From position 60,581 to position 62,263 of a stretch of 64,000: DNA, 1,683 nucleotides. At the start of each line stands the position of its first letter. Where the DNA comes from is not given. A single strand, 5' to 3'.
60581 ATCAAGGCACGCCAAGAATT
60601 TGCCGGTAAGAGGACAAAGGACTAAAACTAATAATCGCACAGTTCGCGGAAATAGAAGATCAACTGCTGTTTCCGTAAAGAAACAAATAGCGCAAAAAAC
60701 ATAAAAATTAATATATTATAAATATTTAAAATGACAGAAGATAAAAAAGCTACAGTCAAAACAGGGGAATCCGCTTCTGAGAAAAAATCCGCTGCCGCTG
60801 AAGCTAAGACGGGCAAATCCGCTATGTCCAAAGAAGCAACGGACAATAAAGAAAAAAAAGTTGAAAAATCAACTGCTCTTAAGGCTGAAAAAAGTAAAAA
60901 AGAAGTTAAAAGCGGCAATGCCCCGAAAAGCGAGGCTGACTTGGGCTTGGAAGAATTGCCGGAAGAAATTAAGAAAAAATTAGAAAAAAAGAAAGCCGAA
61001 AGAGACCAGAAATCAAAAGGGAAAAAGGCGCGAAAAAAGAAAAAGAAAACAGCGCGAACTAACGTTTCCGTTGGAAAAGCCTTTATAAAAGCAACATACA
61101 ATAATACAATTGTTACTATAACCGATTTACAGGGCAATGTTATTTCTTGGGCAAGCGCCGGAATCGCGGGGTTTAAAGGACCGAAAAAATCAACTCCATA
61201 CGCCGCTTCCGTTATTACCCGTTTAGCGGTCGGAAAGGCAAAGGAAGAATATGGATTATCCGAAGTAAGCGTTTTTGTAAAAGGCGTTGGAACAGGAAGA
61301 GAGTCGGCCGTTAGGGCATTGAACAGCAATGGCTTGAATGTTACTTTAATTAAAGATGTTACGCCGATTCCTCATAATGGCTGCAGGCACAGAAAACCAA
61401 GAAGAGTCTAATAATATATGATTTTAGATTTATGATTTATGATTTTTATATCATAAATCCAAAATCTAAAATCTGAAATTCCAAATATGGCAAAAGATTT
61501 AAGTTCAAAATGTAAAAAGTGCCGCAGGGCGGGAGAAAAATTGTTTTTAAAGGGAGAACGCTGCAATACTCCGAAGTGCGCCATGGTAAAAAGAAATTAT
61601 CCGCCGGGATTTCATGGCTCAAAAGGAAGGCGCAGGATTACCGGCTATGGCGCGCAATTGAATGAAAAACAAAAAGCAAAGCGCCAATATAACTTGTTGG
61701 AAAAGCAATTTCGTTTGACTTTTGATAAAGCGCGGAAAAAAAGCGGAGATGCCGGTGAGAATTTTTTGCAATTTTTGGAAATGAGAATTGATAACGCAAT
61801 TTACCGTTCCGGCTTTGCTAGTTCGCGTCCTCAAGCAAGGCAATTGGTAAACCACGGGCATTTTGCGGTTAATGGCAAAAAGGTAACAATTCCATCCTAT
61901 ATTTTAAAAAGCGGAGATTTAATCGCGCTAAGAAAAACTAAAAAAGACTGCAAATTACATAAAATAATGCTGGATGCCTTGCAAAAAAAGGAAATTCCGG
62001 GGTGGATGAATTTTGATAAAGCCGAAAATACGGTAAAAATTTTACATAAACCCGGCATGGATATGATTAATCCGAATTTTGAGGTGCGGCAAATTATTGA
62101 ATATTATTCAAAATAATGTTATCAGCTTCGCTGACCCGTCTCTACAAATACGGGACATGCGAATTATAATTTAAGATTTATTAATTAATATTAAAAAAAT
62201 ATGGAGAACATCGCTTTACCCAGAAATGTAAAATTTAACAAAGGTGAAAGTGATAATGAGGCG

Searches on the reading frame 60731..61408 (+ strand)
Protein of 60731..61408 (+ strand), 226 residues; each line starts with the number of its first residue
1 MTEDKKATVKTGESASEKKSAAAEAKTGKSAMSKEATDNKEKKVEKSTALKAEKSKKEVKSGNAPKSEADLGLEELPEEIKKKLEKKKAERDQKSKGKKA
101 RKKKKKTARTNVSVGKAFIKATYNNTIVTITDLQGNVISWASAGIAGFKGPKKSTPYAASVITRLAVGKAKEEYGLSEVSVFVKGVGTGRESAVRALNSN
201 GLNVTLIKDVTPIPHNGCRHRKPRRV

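Call 3: search_protein_families(library=pfam, proteins=[window:60731-61408:+], max_evalue=1)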
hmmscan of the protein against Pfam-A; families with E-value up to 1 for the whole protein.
window:60731-61408:+ (226 aa): 2 families
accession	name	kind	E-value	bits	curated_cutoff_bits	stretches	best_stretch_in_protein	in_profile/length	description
PF00411.24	Ribosomal_S11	-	1.5e-38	132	25.1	1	115-225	1-110/110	Ribosomal protein S11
PF05053.19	Menin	-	0.47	9.2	23.6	1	12-108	445-543/678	Menin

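Call 4: search_protein_families(library=ncbifam, proteins=[window:60731-61408:+], max_evalue=0.1)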
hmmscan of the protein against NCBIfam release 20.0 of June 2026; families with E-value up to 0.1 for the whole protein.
window:60731-61408:+ (226 aa): 5 families
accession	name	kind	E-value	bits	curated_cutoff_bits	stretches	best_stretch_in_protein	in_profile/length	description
NF003698.1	PRK05309.1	equivalog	3.2e-50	169.6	111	1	105-225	1-120/120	30S ribosomal protein S11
TIGR03632.1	uS11_bact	equivalog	1.9e-47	160.5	154.5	1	107-222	2-116/117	30S ribosomal protein S11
NF007176.0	PRK09607.1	equivalog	3.7e-20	72.5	182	1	110-225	5-128/132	30S ribosomal protein S11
TIGR03628.1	arch_S11P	equivalog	6.4e-17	62.1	182.35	1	115-220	3-116/117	30S ribosomal protein S11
NF041398.1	GluDhGdhB_Halo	equivalog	0.0047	15.9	620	1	137-211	168-240/410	glutamate dehydrogenase GdhB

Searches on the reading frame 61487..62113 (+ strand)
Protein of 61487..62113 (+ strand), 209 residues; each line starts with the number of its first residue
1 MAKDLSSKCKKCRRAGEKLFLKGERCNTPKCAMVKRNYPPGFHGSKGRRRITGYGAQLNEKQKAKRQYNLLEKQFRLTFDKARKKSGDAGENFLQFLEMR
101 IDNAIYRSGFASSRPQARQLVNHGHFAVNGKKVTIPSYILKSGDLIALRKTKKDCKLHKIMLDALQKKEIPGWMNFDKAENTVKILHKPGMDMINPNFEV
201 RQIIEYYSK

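Call 3: search_protein_families(library=pfam, proteins=[window:61487-62113:+], max_evalue=1)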
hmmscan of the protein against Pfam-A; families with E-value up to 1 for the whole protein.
window:61487-62113:+ (209 aa): 4 families
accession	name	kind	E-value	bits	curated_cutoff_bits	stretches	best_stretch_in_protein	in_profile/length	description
PF00163.24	Ribosomal_S4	-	2.1e-27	96.1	23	1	6-98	4-95/95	Ribosomal protein S4/S9 N-terminal domain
PF01479.30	S4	-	1.9e-21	76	22.8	1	99-146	1-48/48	S4 domain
PF22421.1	SYY_C-terminal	-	3.9e-05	23.9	27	1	99-146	19-66/83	Tyrosine--tRNA ligase SYY-like C-terminal domain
PF15777.11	Anti-TRAP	-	0.18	12.3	32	1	3-32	7-37/59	Tryptophan RNA-binding attenuator protein inhibitory protein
